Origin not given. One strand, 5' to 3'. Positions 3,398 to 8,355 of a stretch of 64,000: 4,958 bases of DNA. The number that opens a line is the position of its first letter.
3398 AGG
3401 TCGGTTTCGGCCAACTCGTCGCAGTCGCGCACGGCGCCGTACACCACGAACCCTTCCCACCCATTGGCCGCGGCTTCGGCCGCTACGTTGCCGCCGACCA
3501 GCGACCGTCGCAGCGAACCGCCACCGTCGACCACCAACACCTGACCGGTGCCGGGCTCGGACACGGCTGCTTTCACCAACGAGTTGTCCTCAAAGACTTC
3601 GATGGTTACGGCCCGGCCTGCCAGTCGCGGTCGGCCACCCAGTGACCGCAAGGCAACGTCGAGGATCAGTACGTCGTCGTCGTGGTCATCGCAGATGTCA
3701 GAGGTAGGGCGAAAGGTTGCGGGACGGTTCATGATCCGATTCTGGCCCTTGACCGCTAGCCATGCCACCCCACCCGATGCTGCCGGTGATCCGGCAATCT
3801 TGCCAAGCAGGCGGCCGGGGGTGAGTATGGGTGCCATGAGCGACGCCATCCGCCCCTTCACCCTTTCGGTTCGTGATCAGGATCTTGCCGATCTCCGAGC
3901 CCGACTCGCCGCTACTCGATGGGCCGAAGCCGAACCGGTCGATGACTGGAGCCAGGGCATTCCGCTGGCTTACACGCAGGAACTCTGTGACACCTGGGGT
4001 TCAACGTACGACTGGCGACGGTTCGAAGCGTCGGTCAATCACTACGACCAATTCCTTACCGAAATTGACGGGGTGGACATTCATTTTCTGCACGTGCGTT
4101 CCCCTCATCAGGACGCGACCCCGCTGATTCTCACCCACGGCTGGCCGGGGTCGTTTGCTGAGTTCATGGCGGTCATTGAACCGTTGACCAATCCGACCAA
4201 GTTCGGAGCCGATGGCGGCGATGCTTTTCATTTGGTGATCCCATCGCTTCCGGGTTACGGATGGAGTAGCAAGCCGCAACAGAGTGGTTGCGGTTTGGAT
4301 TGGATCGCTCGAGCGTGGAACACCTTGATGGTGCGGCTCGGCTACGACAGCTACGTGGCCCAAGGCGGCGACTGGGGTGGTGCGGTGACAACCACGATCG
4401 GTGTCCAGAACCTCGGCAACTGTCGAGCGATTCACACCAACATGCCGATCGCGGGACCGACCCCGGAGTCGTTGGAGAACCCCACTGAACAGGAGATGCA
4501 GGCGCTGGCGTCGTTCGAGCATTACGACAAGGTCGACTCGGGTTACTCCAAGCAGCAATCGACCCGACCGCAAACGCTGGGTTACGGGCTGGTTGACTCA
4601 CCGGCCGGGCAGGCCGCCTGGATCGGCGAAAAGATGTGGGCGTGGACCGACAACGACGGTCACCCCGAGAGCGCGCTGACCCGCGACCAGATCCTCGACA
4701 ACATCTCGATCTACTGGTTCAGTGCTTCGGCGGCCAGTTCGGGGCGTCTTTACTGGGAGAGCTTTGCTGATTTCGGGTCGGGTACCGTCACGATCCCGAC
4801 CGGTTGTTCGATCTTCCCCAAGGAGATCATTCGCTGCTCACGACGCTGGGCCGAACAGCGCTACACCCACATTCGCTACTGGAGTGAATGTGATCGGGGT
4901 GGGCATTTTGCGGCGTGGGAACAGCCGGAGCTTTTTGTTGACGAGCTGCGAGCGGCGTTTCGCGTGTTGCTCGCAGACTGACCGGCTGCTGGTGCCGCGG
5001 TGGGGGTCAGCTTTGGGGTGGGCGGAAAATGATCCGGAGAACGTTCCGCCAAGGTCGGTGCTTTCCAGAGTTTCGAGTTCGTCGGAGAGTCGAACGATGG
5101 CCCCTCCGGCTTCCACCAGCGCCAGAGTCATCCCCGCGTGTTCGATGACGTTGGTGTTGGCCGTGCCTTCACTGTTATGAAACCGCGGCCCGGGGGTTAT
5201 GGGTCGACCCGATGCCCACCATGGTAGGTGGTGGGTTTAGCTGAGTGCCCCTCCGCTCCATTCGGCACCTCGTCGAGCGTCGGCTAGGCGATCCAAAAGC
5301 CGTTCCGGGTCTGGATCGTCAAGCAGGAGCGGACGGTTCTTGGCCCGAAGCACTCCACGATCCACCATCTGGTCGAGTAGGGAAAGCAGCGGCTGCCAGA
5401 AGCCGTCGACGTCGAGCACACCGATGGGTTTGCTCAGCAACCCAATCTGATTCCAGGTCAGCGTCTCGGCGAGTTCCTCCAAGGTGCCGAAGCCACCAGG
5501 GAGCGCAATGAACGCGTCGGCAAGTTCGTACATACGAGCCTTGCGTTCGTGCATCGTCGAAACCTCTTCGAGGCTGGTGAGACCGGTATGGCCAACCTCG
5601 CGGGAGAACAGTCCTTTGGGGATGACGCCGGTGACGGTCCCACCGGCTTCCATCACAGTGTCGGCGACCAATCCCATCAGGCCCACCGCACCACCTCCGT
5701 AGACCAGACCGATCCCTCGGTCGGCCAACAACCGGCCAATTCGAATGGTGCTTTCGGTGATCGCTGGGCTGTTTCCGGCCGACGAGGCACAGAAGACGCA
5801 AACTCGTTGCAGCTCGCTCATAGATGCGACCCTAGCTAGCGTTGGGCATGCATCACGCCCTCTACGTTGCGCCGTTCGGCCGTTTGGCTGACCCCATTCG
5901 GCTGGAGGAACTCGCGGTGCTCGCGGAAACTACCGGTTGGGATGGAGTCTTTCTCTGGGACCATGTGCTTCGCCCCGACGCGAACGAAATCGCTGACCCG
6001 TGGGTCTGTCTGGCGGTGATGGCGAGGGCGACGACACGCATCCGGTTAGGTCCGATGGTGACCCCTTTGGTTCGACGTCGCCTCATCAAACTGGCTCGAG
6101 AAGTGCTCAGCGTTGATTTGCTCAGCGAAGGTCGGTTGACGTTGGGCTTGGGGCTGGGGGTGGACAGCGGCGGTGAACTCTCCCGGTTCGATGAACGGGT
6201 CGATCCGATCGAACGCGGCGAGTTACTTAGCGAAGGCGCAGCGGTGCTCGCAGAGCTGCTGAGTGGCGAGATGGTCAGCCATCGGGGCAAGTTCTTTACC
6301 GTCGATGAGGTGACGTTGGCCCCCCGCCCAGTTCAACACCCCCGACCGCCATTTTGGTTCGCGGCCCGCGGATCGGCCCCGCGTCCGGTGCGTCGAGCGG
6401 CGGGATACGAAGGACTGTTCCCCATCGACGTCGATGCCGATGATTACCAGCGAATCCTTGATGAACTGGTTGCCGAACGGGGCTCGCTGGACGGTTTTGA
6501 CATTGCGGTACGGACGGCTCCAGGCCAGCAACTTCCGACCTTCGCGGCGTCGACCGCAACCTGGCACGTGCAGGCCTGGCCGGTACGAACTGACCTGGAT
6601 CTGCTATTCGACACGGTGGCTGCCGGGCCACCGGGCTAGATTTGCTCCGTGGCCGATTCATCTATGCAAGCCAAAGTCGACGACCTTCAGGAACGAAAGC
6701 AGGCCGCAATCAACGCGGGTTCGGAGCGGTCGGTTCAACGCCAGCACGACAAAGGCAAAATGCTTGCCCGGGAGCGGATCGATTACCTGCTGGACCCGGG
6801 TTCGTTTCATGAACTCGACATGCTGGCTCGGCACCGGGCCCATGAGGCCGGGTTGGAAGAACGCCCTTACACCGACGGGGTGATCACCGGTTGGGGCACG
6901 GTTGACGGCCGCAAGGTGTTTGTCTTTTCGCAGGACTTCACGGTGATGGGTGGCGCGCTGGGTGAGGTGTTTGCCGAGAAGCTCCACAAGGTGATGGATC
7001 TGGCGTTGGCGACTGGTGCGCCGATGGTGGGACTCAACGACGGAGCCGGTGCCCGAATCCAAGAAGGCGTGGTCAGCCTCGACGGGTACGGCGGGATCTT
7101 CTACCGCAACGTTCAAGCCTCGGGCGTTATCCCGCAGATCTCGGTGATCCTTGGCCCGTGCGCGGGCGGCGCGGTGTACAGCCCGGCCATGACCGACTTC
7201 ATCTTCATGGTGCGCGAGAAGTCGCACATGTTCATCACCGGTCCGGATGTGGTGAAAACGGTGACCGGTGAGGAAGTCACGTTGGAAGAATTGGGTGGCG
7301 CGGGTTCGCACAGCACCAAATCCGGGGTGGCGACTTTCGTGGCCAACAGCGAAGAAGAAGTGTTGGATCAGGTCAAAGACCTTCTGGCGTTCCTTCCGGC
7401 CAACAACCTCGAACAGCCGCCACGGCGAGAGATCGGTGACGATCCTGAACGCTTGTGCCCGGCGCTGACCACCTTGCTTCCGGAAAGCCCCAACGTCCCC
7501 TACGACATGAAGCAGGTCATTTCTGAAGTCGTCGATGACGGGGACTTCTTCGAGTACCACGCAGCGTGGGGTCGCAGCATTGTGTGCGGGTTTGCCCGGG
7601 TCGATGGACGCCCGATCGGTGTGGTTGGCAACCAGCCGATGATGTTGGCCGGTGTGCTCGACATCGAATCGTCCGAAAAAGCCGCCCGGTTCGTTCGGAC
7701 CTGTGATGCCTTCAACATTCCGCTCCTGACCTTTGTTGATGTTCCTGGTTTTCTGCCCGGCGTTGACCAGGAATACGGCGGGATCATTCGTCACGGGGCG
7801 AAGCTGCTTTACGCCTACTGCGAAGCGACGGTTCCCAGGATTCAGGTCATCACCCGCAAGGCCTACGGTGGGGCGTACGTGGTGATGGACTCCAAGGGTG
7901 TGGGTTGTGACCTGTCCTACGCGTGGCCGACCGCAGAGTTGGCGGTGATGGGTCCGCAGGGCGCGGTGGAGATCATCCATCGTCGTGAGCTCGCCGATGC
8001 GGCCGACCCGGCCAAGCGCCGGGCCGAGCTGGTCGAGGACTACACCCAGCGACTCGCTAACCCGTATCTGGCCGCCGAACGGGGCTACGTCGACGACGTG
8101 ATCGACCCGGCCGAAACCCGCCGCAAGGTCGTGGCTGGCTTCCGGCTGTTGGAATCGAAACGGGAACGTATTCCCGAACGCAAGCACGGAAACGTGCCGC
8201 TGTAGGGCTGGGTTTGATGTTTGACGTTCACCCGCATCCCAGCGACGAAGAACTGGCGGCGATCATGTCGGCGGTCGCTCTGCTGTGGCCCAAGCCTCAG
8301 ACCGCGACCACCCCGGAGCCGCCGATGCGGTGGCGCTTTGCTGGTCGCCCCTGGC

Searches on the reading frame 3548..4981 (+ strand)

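Call 78: search_protein_families(library=pfam, proteins=[window:3548-4981:+], max_evalue=0.00001)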
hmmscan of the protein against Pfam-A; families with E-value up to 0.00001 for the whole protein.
window:3548-4981:+ (477 aa): 2 families
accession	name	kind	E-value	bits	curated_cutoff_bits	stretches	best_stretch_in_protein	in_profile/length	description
PF06441.18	EHN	-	7.8e-39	132.6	22.8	1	101-206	1-107/107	Epoxide hydrolase N terminus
PF00561.26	Abhydrolase_1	-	8.4e-12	45.7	25.8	1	192-314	2-112/245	alpha/beta hydrolase fold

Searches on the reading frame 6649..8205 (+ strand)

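Call 78: search_protein_families(library=pfam, proteins=[window:6649-8205:+], max_evalue=0.00001)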
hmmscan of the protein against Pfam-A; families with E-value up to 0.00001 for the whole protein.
window:6649-8205:+ (518 aa): 2 families
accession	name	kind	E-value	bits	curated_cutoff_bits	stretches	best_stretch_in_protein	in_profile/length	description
PF01039.27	Carboxyl_trans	-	5e-202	672.3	22.3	1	31-515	1-492/493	Carboxyl transferase domain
PF03255.19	ACCA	-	7.5e-11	42.2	23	1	309-446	92-233/310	Acetyl co-enzyme A carboxylase carboxyltransferase-like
